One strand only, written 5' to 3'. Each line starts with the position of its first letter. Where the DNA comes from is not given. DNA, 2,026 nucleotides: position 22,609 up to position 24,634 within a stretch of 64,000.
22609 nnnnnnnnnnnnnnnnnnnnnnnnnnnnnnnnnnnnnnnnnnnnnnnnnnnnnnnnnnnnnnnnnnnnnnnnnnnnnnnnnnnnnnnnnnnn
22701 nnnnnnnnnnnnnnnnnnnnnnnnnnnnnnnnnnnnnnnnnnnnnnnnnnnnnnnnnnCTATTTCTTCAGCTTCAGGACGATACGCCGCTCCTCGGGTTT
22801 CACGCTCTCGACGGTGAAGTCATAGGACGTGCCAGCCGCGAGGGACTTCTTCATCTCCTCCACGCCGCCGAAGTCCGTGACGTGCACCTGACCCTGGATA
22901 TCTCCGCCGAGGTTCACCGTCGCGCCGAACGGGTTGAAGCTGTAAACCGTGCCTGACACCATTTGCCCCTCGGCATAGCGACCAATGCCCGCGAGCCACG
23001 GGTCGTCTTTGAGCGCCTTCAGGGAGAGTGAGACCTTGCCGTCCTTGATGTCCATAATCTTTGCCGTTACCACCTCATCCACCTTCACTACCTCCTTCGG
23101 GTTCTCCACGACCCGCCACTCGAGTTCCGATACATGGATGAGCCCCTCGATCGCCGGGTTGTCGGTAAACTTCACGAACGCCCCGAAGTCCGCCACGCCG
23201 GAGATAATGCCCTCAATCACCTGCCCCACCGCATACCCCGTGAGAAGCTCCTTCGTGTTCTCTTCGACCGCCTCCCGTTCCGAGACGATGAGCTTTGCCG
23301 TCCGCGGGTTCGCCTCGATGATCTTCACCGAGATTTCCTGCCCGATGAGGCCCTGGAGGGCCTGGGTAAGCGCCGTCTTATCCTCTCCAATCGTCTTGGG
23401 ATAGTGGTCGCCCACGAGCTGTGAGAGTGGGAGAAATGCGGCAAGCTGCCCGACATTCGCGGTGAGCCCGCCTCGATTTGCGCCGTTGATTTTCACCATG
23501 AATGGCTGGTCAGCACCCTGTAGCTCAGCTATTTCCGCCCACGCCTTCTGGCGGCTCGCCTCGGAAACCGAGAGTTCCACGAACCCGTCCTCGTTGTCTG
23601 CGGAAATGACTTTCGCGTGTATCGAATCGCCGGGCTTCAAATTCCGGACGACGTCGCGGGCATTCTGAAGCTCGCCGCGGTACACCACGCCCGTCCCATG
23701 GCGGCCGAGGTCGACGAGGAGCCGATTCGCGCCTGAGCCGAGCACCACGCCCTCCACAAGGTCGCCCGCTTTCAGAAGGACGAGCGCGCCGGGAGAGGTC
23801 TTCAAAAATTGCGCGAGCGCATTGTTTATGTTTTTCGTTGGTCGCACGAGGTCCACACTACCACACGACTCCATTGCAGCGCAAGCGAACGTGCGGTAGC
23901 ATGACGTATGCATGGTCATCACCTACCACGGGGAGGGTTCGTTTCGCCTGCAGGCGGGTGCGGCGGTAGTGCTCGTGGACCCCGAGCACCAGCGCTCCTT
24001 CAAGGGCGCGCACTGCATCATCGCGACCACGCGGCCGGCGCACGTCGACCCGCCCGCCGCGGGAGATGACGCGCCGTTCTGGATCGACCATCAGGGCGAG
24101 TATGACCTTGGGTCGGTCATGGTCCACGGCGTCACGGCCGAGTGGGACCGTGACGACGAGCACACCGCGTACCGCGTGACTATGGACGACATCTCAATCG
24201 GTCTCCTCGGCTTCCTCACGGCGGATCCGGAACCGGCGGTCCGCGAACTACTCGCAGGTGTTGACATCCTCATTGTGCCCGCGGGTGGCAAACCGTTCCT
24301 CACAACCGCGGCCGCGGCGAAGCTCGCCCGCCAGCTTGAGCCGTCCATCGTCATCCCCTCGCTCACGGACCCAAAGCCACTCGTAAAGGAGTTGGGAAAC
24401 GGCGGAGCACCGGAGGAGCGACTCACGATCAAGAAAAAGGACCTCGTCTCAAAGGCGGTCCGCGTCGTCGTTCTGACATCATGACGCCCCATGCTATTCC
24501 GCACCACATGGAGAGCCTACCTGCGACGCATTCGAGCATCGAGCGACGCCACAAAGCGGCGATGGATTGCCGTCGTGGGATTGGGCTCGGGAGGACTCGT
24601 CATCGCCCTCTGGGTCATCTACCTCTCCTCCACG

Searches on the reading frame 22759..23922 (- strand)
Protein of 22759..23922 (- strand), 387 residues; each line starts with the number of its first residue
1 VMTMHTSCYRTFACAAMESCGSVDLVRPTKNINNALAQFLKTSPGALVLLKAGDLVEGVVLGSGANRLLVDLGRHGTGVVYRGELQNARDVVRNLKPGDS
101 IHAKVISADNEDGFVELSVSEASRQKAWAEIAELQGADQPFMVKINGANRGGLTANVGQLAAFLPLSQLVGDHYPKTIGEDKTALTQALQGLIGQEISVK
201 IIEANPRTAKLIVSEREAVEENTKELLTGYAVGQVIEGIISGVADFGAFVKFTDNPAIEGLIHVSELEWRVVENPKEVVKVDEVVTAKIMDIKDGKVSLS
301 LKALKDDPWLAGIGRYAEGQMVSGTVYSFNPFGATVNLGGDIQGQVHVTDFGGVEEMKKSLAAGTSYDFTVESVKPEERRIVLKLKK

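Call 9: search_protein_families(library=pfam, proteins=[window:22759-23922:-], max_evalue=0.01)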
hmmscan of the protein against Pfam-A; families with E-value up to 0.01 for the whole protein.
window:22759-23922:- (387 aa): 3 families
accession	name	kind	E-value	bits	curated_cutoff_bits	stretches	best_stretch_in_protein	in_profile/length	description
PF00575.29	S1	-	1.2e-32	112.5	22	3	231-301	3-73/74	S1 RNA binding domain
PF23459.1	S1_RRP5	-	2.7e-09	37.9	27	0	317-348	2-33/72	RRP5 S1 domain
PF18614.7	RNase_II_C_S1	-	0.00066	19.9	26.6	0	94-119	33-58/59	RNase II-type exonuclease C-terminal S1 domain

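Call 19: find_related_loci(query=window:22759-23922:-, collection=genome_contigs, flank=10000)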
Query window:22759-23922:- (387 aa) in genome_contigs; peptide patterns used: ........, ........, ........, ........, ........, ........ (x = any residue, [..] = any of these).
90 stretches matched a pattern; 15 encode a relative of the query (tblastn E <= 1e-3); 15 distinct loci.
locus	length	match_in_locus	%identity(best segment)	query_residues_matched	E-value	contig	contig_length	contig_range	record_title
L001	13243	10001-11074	63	30-387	1e-153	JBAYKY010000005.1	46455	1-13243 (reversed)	MAG: Candidatus Paceibacterota bacterium isolate SO_2016_GW1_90 scaffold01476_OW334_2016, whole genome shotgun sequence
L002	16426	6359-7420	61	33-386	4e-147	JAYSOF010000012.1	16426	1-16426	MAG: bacterium isolate GFS_11017 GFS_11017_11, whole genome shotgun sequence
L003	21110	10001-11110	61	18-387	5e-144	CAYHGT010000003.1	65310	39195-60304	MAG TPA_asm: uncultured Candidatus Saccharibacteria bacterium isolate ERP119705_co11_448 genome assembly, contig: NODE_2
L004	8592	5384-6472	58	23-387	3e-141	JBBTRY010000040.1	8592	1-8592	MAG: Patescibacteria group bacterium isolate H51-bin094_1 H51_bin094_1_000000000040, whole genome shotgun sequence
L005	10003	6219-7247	58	36-382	5e-135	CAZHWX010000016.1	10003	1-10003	MAG TPA_asm: uncultured Candidatus Saccharibacteria bacterium isolate SRP286056_co2_565 genome assembly, contig: NODE_11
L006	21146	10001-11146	52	4-386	7e-129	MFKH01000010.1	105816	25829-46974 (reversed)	MAG: Candidatus Jorgensenbacteria bacterium GWA1_54_12 gwa1_scaffold_311, whole genome shotgun sequence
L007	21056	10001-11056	56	34-386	8e-128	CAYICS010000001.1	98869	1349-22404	MAG TPA_asm: uncultured Candidatus Saccharibacteria bacterium isolate ERP119705_co1_1138 genome assembly, contig: NODE_1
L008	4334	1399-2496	49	23-387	1e-125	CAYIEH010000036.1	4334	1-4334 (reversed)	MAG TPA_asm: uncultured Candidatus Saccharibacteria bacterium isolate ERP119705_co18_240 genome assembly, contig: NODE_2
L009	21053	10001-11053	53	35-386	1e-122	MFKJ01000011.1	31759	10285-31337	MAG: Candidatus Jorgensenbacteria bacterium RIFCSPHIGHO2_02_FULL_45_20 rifcsphigho2_02_scaffold_2214, whole genome shotg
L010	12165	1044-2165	49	1-385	4e-122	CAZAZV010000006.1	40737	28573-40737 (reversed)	MAG TPA_asm: uncultured Candidatus Saccharibacteria bacterium isolate SRP271791_co2_66 genome assembly, contig: NODE_126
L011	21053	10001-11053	55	36-385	3e-120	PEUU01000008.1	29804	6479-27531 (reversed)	MAG: Candidatus Jorgensenbacteria bacterium CG03_land_8_20_14_0_80_38_39 CG03_land_8_20_14_0.80_scaffold_360_c, whole ge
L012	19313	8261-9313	51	30-380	3e-115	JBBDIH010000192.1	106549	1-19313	MAG: Candidatus Paceibacterota bacterium isolate LejiaA_33_15 Lejia_A_330_length_106549_cov_11, whole genome shotgun seq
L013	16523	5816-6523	39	50-302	6e-41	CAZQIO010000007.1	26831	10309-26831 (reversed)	MAG TPA_asm: uncultured Candidatus Saccharibacteria bacterium isolate binchicken_co71_171 genome assembly, contig: NODE_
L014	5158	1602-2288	38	50-303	1e-40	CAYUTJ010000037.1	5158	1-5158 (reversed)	MAG TPA_asm: uncultured Candidatus Saccharibacteria bacterium isolate binchicken_co6_434 genome assembly, contig: NODE_2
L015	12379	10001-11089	52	25-387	3e-126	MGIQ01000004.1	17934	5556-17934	MAG: Candidatus Wolfebacteria bacterium RIFCSPLOWO2_01_FULL_38_11 rifcsplowo2_01_scaffold_15887, whole genome shotgun se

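Call 49: find_homologous_proteins(query=window:22759-23922:-, max_evalue=1e-80)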
Query window:22759-23922:- (387 aa): 1061 proteins with E <= 1e-80 among 8000 candidates; the best 120 are listed.
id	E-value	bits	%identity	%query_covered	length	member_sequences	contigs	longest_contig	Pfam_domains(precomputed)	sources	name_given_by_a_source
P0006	1.2e-236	803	100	96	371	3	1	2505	PF00575.30,PF23459.2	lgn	-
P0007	1.1e-168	579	74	91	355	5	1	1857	PF00575.30,PF23459.2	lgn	-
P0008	3.1e-162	558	70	95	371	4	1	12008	PF00575.30,PF23459.2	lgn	-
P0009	2.8e-161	555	71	93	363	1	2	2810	PF00575.30,PF23459.2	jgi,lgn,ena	jgi:small subunit ribosomal protein S1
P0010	7.9e-154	530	68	92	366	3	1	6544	PF00575.30,PF23459.2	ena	-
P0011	2.7e-152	525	66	93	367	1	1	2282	PF00575.30,PF23459.2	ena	-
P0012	8.4e-151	520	64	93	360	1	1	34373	PF00575.30,PF23459.2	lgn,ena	-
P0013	3.9e-150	518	68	93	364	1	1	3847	PF00575.30,PF23459.2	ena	-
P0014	2.3e-149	515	66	93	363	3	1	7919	PF21543.4,PF00575.30,PF23459.2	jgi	jgi:small subunit ribosomal protein S1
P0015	3.0e-146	505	65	92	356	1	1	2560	PF00575.30,PF23459.2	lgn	-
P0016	3.1e-146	505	63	93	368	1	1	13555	PF00575.30,PF23459.2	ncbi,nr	ncbi:30S ribosomal protein S1 [Candidatus Jorgensenbacteria bacterium]|nr:30S ribosomal protein S1 [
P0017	5.3e-145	501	63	93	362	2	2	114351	PF00575.30,PF23459.2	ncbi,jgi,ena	ncbi:MAG: S1 RNA-binding domain-containing protein [Candidatus Paceibacterota bacterium]|jgi:small s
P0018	1.8e-144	499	64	93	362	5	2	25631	PF00575.30,PF23459.2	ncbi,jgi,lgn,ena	-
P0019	2.5e-144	499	65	93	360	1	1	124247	PF00575.30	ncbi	ncbi:MAG: S1 RNA-binding domain-containing protein [Candidatus Jorgensenbacteria bacterium]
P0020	2.2e-143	496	64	91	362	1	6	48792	PF21543.4,PF00575.30,PF23459.2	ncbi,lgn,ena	-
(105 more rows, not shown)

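Call 50: find_encoding_contigs(protein=P0010, flank=6000, max_places=2)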
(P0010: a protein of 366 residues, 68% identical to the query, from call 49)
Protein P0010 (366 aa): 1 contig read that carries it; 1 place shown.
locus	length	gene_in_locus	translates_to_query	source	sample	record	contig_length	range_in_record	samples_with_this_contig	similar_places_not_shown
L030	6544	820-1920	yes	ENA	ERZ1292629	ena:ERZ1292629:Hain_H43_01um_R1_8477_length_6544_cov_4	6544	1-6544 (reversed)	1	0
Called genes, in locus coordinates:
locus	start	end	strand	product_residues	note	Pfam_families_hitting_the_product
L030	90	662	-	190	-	PF13483:Lactamase_B_3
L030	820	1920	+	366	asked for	PF00575:S1, PF23459:S1_RRP5 (faint), PF00575:S1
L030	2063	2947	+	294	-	-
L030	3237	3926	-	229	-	PF00149:Metallophos, PF12850:Metallophos_2 (weak)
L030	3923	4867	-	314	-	PF02879:PGM_PMM_II, PF02880:PGM_PMM_III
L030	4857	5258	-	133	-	PF02878:PGM_PMM_I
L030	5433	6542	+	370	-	?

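Call 51: find_encoding_contigs(protein=P0012, flank=6000, max_places=2)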
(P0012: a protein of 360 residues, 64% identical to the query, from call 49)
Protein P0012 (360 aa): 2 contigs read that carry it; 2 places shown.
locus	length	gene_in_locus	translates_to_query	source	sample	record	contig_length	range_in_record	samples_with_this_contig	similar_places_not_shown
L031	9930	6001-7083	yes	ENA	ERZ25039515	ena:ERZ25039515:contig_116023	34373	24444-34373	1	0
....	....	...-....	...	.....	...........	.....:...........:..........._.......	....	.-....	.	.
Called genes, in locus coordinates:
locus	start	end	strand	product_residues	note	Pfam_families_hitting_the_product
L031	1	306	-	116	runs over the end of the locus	PF18895:T4SS_pilin (weak)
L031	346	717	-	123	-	PF18895:T4SS_pilin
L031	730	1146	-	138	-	PF18895:T4SS_pilin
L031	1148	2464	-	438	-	PF01547:SBP_bac_1, PF13416:SBP_bac_8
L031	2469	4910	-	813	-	PF00521:DNA_topoisoIV, PF03989:DNA_gyraseA_C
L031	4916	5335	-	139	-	-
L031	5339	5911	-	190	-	PF13483:Lactamase_B_3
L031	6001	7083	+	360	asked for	PF00575:S1 (weak), PF23459:S1_RRP5 (faint), PF00575:S1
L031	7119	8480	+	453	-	PF06480:FtsH_ext, PF00004:AAA, PF17862:AAA_lid_3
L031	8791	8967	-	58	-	PF00749:tRNA-synt_1c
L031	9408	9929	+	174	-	?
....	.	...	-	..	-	?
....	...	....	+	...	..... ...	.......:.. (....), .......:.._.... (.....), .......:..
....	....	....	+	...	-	?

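Call 52: find_encoding_contigs(protein=P0014, flank=6000, max_places=2)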
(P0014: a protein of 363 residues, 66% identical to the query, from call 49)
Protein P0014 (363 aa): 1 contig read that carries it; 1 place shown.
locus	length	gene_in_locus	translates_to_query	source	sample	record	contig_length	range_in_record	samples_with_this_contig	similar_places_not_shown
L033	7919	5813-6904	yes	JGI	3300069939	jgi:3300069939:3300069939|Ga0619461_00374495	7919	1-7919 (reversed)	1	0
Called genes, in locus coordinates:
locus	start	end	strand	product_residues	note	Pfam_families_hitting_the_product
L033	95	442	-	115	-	PF04956:TrbC (weak), PF18895:T4SS_pilin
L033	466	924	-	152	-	PF18895:T4SS_pilin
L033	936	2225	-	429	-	PF01547:SBP_bac_1, PF13416:SBP_bac_8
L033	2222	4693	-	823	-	PF00521:DNA_topoisoIV, PF03989:DNA_gyraseA_C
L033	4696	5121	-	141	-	-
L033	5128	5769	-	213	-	PF13483:Lactamase_B_3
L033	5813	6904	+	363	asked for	PF00575:S1 (weak), PF23459:S1_RRP5 (faint), PF21543:CvfB_2nd (faint), PF00575:S1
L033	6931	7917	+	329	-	?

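Call 65: find_encoding_contigs(protein=P0013, flank=5000, max_places=2)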
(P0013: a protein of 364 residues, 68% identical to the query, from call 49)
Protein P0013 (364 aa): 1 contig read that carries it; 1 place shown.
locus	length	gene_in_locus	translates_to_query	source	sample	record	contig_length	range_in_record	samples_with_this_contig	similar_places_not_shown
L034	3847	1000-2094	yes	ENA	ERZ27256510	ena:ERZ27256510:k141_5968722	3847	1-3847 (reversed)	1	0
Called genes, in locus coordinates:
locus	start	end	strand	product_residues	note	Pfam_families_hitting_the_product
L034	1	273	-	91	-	?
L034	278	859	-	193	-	PF13483:Lactamase_B_3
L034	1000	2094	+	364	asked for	PF00575:S1, PF23459:S1_RRP5 (faint), PF00575:S1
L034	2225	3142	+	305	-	-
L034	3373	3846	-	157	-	?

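Call 66: find_encoding_contigs(protein=P0009, flank=5000, max_places=3)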
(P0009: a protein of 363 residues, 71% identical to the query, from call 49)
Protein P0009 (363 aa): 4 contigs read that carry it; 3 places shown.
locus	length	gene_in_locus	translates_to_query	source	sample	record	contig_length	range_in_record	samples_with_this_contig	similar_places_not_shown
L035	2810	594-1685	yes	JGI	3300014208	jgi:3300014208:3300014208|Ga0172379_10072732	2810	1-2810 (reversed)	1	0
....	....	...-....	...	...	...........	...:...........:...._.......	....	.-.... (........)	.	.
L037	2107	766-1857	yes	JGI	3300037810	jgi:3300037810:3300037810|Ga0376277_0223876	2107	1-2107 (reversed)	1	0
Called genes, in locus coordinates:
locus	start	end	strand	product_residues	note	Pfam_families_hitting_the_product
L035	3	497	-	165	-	?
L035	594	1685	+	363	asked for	PF23459:S1_RRP5 (faint), PF00575:S1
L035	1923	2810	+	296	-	?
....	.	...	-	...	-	?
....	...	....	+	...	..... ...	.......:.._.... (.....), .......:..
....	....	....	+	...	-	?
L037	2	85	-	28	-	?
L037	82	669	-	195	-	PF13483:Lactamase_B_3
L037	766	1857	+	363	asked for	PF23459:S1_RRP5 (faint), PF00575:S1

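Call 102: search_protein_families(library=pfam, proteins=[L010:11874-12164:+], max_evalue=0.01)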
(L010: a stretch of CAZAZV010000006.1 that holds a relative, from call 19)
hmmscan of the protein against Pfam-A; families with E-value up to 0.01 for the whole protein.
L010:11874-12164:+ (97 aa): 0 families

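Call 103: search_protein_families(library=ncbifam, proteins=[L010:11874-12164:+], max_evalue=1)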
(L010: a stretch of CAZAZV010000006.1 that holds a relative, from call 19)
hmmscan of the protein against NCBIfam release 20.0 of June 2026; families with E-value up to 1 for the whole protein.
L010:11874-12164:+ (97 aa): 1 family
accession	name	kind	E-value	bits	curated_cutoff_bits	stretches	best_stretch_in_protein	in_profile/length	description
NF047646.1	REP_Tyr_transpos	equivalog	0.00047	20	80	1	72-92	47-67/146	REP-associated tyrosine transposase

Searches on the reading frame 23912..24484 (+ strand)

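Call 9: search_protein_families(library=pfam, proteins=[window:23912-24484:+], max_evalue=0.01)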
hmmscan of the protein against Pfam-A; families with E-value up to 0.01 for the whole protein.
window:23912-24484:+ (190 aa): 1 family
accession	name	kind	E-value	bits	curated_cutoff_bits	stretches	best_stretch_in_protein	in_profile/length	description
PF13483.12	Lactamase_B_3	-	3.4e-17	63.3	24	1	3-149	2-158/160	Beta-lactamase superfamily domain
